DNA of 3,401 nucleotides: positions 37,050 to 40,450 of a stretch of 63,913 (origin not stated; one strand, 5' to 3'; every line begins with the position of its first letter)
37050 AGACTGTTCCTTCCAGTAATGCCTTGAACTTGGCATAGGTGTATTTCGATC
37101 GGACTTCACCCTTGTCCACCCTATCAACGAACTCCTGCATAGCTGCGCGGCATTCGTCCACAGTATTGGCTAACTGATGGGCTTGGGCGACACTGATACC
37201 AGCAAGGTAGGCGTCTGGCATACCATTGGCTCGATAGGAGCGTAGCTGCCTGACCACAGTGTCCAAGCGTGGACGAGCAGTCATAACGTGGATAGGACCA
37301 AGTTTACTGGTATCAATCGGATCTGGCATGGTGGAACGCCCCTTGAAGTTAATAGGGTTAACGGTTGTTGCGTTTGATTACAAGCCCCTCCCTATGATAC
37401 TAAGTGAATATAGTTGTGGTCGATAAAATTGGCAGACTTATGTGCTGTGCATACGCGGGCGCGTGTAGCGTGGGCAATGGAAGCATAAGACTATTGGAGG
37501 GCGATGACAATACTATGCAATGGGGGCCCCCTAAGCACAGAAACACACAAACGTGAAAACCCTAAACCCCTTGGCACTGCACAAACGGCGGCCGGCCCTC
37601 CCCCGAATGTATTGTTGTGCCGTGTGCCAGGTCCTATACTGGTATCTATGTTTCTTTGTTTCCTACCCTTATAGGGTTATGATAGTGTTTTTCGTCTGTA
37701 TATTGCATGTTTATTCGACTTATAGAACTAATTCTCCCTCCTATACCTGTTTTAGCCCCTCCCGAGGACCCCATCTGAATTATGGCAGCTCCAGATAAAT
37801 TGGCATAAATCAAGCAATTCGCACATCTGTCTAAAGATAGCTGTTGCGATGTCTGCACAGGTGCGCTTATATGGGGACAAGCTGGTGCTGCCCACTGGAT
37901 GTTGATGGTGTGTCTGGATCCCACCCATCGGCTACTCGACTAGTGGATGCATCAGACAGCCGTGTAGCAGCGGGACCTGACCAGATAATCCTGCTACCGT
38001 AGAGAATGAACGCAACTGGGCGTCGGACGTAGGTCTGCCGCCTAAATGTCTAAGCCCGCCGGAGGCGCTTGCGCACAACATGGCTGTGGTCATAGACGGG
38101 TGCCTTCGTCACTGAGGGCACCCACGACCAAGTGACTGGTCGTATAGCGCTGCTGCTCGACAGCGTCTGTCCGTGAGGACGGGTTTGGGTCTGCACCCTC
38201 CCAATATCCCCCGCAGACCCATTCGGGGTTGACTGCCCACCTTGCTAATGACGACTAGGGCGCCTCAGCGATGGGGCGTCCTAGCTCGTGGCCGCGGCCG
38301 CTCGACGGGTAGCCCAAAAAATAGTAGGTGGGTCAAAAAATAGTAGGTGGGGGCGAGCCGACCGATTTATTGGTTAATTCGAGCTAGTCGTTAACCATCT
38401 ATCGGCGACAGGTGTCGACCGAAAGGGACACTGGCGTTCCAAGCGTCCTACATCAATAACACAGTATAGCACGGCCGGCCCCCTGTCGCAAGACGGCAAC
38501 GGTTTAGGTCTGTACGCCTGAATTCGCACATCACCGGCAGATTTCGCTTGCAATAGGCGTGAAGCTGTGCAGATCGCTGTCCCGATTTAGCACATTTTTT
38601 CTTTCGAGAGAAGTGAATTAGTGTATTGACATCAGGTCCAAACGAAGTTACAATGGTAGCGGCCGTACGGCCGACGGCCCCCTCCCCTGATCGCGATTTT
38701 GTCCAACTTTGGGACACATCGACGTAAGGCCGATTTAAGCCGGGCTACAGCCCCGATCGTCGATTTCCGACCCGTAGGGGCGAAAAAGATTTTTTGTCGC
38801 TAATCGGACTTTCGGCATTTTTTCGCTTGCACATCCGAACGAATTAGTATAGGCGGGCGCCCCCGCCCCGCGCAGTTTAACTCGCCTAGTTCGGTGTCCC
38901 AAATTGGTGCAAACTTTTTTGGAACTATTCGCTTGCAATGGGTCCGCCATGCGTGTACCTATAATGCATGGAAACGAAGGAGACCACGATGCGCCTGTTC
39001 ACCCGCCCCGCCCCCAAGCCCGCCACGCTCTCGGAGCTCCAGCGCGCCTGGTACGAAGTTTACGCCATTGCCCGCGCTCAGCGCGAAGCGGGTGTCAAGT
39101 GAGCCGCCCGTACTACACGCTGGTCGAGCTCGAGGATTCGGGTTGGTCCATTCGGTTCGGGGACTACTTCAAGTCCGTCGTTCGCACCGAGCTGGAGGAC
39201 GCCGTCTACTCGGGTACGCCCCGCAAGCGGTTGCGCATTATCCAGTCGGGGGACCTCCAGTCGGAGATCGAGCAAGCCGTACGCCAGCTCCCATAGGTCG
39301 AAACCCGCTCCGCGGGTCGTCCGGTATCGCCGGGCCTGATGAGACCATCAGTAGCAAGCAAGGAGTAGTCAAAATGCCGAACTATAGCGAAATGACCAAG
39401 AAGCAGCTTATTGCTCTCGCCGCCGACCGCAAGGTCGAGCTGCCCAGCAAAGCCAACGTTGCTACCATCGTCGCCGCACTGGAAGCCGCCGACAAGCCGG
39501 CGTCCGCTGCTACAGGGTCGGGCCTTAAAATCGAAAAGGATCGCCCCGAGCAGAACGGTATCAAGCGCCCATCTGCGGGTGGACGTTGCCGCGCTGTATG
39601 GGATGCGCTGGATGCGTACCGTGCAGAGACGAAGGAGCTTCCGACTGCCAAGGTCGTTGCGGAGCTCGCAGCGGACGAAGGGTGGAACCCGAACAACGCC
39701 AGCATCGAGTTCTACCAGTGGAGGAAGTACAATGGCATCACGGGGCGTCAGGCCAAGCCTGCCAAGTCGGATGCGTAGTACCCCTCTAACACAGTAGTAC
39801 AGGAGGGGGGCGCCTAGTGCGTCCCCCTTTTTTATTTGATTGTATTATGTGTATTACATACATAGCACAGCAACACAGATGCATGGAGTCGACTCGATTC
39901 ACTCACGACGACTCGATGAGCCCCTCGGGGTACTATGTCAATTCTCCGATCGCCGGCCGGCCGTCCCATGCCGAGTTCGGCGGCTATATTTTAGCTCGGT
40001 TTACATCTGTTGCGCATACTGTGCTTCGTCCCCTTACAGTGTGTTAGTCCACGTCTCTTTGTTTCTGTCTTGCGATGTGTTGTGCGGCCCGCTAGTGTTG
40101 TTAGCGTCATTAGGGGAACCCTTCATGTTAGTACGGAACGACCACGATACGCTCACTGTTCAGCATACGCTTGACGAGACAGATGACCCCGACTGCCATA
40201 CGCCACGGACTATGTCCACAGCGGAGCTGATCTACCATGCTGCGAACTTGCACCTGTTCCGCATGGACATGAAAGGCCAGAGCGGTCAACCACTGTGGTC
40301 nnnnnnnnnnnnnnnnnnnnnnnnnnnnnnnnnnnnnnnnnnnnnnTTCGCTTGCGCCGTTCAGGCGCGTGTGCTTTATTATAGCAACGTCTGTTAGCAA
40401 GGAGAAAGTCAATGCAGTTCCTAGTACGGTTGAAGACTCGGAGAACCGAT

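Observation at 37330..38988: About 1.65 kb with no credible ORF between the divergent operons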

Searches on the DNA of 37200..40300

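Call 15: search_rna_families(source=window, start=37200, end=40300, threshold=evalue, max_evalue=10, show_alignments=2)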
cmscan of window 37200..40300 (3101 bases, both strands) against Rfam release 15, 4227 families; matches with E-value up to 10: 5.
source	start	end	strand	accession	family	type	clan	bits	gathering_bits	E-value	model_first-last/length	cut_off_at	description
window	39296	39354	+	RF02276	Hammerhead_II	Gene; ribozyme;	CL00010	26.1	37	0.024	1-66/66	no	Hammerhead ribozyme (type II)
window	37554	37573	-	RF02129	GNAS-AS1_3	Gene; lncRNA;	-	19.9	42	0.16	1-38/38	no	GNAS antisense RNA 1 conserved region 3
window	39466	39520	-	RF00454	p27_CRE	Cis-reg;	-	17.6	42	3.8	1-59/59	no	p27 cis-regulatory element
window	39777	39892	-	RF02504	Atu_L1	Gene; sRNA;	-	15.8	60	1.6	1-174/174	no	Rhizobiales sRNA Atu_L1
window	39375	39506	+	RF02886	npcTB_6715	Gene; sRNA;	-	11.6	72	9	1-212/212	no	Mycobacterium sRNA 6715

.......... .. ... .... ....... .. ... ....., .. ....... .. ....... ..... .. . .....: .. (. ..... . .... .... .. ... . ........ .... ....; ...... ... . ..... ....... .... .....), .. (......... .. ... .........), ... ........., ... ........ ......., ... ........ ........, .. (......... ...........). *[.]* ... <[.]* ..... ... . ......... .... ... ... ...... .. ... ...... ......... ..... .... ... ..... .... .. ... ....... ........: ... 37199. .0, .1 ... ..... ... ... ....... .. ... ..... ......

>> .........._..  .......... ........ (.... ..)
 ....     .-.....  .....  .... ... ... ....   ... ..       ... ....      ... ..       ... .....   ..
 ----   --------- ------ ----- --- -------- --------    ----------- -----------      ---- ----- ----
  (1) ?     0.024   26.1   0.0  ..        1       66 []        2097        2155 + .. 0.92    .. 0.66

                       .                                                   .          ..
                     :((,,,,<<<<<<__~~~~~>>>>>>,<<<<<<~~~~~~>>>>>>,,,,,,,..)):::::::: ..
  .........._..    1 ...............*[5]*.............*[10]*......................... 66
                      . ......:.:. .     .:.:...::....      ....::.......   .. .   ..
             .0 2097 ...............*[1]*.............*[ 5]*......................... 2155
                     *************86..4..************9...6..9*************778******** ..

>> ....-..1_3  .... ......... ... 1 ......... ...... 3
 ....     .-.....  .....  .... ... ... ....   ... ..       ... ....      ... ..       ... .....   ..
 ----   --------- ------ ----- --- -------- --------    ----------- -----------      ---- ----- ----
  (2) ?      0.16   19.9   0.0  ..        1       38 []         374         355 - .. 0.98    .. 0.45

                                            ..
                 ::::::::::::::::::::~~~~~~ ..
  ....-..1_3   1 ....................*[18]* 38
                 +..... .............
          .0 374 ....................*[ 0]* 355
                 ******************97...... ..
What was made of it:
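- On Any described RNA family (Rfam 15, 4227 models, including RNase P, tmRNA, 6S, group I/II introns, GOLLD, ROOL, HEARO, OLE): No relevant hit at E up to 10 in 37200-40300 (call 15).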

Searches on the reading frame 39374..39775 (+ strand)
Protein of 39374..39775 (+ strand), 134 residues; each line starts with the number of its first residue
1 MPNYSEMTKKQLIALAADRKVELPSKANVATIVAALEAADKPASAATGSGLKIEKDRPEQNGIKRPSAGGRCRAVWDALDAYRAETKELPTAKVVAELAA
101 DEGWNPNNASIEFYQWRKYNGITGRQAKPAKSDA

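Call 13: search_protein_families(library=pfam, proteins=[window:39374-39775:+], max_evalue=0.01)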
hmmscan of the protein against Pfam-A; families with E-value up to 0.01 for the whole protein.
window:39374-39775:+ (134 aa): 0 families

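Call 65: find_homologous_proteins(query=window:39374-39775:+, max_evalue=0.00001)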
Query window:39374-39775:+ (134 aa): 433 proteins with E <= 0.00001 among 588 candidates; the best 120 are listed.
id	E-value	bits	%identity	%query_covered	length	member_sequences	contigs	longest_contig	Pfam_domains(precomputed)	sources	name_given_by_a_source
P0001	1.0e-80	286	100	100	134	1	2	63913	-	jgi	jgi:hypothetical protein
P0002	1.8e-72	259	92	99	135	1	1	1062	-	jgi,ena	-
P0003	7.1e-70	251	89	99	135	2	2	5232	-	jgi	jgi:hypothetical protein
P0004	7.9e-58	212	100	78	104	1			-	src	-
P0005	8.0e-55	202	71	97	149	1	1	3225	-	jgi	jgi:hypothetical protein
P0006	8.5e-48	180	67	93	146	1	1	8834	-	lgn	-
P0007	2.6e-47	178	65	96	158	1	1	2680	-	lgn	-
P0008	8.0e-47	177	67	94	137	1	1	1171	-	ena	-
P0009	9.1e-47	176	63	99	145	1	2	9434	-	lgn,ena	-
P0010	2.1e-46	175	64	100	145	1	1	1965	-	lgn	-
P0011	2.5e-46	175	62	89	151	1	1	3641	-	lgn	-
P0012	7.3e-46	173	62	97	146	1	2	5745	-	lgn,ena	-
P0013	9.8e-46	173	64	96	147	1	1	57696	-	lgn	-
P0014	1.0e-45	173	58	96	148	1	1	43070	-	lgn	-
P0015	1.0e-44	170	64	93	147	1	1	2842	-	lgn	-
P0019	5.8e-44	167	62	99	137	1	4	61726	-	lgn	-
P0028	2.1e-43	166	78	66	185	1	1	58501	-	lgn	-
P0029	2.1e-43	166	81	60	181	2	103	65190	-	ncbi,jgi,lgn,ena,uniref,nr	ncbi:MAG: hypothetical protein CMK82_11130 [Pseudomonadales bacterium]|uniref:hypothetical protein n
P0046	9.1e-42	160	81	62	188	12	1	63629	-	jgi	-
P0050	1.7e-41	159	55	92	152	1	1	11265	-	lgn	-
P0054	4.6e-41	158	61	89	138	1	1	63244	-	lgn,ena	-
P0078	1.9e-39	153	83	61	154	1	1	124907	-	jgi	jgi:hypothetical protein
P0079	1.9e-39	153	59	90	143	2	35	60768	-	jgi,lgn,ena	-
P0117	1.1e-37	147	87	56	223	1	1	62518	-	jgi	jgi:hypothetical protein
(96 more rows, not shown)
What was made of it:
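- Tried and rejected: The third worked (call 65).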

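Call 66: find_encoding_contigs(protein=P0013, flank=6000, max_places=1)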
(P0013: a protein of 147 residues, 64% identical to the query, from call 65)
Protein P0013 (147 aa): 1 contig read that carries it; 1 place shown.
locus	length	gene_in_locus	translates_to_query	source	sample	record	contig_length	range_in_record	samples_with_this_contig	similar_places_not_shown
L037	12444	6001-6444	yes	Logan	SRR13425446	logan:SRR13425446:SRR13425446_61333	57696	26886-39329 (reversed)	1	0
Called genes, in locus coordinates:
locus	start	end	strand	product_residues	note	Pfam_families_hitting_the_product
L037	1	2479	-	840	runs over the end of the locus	PF22763:NrS1-1_pol-like_HBD, PF13148:DUF3987 (weak)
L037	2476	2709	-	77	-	-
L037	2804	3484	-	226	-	-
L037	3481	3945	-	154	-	-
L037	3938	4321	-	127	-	-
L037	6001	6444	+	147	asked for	-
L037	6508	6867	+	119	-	-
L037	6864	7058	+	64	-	-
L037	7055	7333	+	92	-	-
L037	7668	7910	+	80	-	-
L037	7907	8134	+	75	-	-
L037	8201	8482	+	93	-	-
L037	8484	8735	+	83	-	-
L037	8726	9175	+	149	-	-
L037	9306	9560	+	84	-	-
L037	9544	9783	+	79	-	-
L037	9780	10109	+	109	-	-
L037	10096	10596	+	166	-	-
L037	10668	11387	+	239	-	PF10979:DUF2786, PF23771:DUF7168 (weak)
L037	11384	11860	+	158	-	-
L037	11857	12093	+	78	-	-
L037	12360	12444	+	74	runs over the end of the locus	-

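Call 67: find_encoding_contigs(protein=P0019, flank=6000, max_places=1)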
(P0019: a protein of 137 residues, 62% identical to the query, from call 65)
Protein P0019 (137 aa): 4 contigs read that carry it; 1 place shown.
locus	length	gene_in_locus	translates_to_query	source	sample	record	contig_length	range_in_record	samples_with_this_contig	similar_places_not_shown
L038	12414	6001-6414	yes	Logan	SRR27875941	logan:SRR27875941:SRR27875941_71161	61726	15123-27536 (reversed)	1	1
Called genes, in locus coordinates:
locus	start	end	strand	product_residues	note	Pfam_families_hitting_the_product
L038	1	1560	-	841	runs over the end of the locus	PF22763:NrS1-1_pol-like_HBD (weak), PF13148:DUF3987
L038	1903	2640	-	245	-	-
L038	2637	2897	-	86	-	-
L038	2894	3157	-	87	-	-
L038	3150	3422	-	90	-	-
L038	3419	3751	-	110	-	PF07411:DUF1508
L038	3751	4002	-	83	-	-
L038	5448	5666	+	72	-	-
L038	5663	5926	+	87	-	-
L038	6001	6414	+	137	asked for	-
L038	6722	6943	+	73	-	-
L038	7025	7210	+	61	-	-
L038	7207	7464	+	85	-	-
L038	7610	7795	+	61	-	-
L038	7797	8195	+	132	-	-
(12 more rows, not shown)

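Call 68: find_encoding_contigs(protein=P0029, flank=6000, max_places=2)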
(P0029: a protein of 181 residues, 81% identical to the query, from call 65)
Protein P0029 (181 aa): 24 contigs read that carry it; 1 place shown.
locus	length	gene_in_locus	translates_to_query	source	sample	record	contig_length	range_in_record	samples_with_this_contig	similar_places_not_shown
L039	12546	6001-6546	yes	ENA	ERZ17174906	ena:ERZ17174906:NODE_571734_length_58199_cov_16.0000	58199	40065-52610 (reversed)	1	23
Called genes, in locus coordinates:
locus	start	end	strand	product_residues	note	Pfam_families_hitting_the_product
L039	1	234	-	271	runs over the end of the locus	-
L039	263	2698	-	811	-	PF22763:NrS1-1_pol-like_HBD (weak), PF13148:DUF3987 (weak)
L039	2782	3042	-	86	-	PF12728:HTH_17 (weak)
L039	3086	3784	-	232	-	-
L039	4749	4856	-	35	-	-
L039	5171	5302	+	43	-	-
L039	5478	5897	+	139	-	-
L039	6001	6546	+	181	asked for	-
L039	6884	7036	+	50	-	-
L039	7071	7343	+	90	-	-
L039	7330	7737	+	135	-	-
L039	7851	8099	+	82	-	-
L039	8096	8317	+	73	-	-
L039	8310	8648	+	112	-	-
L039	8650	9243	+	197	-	-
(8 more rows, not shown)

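Call 69: find_encoding_contigs(protein=P0046, flank=6000, max_places=1)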
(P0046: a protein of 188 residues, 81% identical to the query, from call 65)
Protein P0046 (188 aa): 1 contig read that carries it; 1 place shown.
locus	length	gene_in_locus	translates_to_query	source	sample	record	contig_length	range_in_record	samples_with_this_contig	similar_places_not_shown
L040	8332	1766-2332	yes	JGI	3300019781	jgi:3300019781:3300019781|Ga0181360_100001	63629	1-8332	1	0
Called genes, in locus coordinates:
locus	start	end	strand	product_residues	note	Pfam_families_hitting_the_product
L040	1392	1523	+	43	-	-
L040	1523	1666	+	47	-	-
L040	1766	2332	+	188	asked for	-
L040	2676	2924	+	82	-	-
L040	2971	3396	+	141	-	-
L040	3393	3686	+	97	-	-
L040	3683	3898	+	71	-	-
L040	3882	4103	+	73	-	-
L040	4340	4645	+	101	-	-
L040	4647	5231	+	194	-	-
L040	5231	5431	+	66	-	-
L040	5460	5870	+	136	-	-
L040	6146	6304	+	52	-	-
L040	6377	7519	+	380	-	PF10979:DUF2786, PF23771:DUF7168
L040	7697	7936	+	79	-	-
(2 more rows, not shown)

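Call 70: find_encoding_contigs(protein=P0054, flank=6000, max_places=1)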
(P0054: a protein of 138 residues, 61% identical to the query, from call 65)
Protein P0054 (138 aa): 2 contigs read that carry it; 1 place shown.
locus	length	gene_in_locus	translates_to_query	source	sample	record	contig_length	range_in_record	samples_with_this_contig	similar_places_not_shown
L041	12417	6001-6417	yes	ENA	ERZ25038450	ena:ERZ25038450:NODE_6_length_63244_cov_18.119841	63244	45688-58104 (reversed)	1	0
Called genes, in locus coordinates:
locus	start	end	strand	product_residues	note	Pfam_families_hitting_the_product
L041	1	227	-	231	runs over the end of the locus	-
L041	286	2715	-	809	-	PF22763:NrS1-1_pol-like_HBD (weak), PF13148:DUF3987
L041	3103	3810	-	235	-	-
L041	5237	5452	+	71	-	-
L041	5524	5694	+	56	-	-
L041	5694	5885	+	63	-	-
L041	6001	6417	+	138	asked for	-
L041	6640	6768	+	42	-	-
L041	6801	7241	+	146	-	-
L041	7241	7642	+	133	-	-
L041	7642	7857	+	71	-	-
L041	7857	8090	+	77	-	-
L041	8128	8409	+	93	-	-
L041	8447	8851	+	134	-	-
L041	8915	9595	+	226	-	PF10979:DUF2786, PF23771:DUF7168 (weak)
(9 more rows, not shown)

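Call 71: find_encoding_contigs(protein=P0079, flank=6000, max_places=1)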
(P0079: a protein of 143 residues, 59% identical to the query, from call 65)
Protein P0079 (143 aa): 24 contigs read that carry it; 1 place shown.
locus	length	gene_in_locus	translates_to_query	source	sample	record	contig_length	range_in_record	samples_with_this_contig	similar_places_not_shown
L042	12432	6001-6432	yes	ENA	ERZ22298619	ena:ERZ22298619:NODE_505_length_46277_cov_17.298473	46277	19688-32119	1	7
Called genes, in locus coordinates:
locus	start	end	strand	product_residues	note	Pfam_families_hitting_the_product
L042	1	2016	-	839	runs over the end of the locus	PF22763:NrS1-1_pol-like_HBD, PF13148:DUF3987 (weak)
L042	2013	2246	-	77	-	-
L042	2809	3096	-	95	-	-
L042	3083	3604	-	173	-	-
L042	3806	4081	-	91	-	-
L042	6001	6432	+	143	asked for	-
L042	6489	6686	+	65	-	-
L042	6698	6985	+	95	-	-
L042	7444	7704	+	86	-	-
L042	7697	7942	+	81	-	-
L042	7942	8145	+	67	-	-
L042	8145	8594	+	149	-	-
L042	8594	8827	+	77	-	-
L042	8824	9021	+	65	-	-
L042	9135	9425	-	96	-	-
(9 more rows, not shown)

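Call 72: find_encoding_contigs(protein=P0117, flank=6000, max_places=1)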
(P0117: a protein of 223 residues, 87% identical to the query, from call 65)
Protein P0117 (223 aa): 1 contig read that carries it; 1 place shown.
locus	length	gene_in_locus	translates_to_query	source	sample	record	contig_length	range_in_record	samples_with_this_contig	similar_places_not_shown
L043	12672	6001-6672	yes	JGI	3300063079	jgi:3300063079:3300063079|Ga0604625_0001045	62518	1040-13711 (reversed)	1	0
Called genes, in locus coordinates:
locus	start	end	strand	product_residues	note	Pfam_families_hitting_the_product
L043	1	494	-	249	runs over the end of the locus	-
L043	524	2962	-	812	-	PF22763:NrS1-1_pol-like_HBD (weak), PF13148:DUF3987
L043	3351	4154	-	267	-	-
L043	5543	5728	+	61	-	-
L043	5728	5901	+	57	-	-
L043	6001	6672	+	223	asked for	-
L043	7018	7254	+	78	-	-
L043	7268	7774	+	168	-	-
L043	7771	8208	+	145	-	-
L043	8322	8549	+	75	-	-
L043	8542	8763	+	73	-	-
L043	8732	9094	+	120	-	-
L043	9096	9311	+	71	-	-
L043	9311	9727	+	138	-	-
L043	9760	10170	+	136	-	-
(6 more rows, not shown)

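Call 74: find_encoding_contigs(protein=P0014, flank=6000, max_places=1)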
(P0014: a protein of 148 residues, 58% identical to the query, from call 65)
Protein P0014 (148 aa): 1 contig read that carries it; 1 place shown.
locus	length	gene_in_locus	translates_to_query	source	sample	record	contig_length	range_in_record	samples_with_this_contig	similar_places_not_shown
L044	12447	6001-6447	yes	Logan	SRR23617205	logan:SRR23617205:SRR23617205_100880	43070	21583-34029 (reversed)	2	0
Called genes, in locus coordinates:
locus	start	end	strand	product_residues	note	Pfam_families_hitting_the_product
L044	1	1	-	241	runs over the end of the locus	-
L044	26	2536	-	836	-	PF22763:NrS1-1_pol-like_HBD (weak), PF13148:DUF3987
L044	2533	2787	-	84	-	-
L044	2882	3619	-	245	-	-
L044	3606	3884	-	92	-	-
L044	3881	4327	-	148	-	-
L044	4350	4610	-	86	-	-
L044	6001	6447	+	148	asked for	-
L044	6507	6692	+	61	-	-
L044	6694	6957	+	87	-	-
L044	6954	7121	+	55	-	-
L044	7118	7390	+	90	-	-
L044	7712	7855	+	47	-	-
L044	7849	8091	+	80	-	-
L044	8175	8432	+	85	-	-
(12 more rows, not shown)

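Call 75: find_encoding_contigs(protein=P0028, flank=6000, max_places=1)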
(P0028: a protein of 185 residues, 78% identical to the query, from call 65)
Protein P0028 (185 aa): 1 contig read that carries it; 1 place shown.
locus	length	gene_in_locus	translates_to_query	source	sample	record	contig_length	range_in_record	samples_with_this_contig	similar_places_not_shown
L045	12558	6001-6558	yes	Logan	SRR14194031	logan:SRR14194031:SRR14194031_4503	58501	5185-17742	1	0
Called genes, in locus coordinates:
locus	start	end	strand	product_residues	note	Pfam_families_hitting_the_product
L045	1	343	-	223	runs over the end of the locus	-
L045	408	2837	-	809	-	PF13148:DUF3987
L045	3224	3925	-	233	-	-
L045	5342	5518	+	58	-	-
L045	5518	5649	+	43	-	-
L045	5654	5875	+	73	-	-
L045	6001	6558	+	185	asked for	-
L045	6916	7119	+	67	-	-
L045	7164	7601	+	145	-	-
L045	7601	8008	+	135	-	-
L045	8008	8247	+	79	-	-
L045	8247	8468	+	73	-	-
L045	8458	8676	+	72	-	-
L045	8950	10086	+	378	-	PF10979:DUF2786, PF23771:DUF7168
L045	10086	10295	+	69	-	-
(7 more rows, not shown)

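Call 76: find_encoding_contigs(protein=P0078, flank=6000, max_places=1)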
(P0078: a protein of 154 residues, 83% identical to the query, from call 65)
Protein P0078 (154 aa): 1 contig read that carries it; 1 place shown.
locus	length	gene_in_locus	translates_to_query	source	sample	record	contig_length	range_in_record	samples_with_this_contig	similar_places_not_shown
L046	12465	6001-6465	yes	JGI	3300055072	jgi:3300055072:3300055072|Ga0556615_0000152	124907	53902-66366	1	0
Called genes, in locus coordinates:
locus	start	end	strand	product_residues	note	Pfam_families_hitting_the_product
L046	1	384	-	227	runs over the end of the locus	-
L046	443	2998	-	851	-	PF22763:NrS1-1_pol-like_HBD (weak), PF13148:DUF3987 (weak)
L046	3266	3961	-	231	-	-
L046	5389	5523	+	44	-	-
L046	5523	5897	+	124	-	-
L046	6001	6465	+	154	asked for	-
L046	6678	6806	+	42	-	-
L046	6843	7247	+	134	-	-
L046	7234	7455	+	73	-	-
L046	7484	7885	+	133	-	-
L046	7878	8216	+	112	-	-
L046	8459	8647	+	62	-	-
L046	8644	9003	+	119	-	-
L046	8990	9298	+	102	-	-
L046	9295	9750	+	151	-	-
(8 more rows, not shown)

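Call 77: find_encoding_contigs(protein=P0050, flank=6000, max_places=1)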
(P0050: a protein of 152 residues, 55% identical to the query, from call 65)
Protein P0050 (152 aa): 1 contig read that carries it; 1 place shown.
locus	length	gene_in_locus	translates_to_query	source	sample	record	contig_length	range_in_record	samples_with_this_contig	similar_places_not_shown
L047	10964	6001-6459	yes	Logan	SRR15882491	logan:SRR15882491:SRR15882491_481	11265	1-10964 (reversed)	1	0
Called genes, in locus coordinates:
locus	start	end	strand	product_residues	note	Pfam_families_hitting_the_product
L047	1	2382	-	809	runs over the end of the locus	PF22763:NrS1-1_pol-like_HBD, PF13148:DUF3987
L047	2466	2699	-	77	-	-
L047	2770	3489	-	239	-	-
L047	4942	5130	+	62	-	-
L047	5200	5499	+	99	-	-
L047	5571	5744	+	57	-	-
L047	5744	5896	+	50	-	-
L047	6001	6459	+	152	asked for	-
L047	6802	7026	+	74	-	-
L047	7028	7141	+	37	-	-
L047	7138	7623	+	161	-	-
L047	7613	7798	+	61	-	-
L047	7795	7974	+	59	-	-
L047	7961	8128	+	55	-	-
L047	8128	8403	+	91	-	-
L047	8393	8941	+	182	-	-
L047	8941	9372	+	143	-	-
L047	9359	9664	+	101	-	-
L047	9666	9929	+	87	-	-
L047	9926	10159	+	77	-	-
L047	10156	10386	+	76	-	PF23978:DUF7303 (faint)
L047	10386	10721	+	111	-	-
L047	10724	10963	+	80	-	?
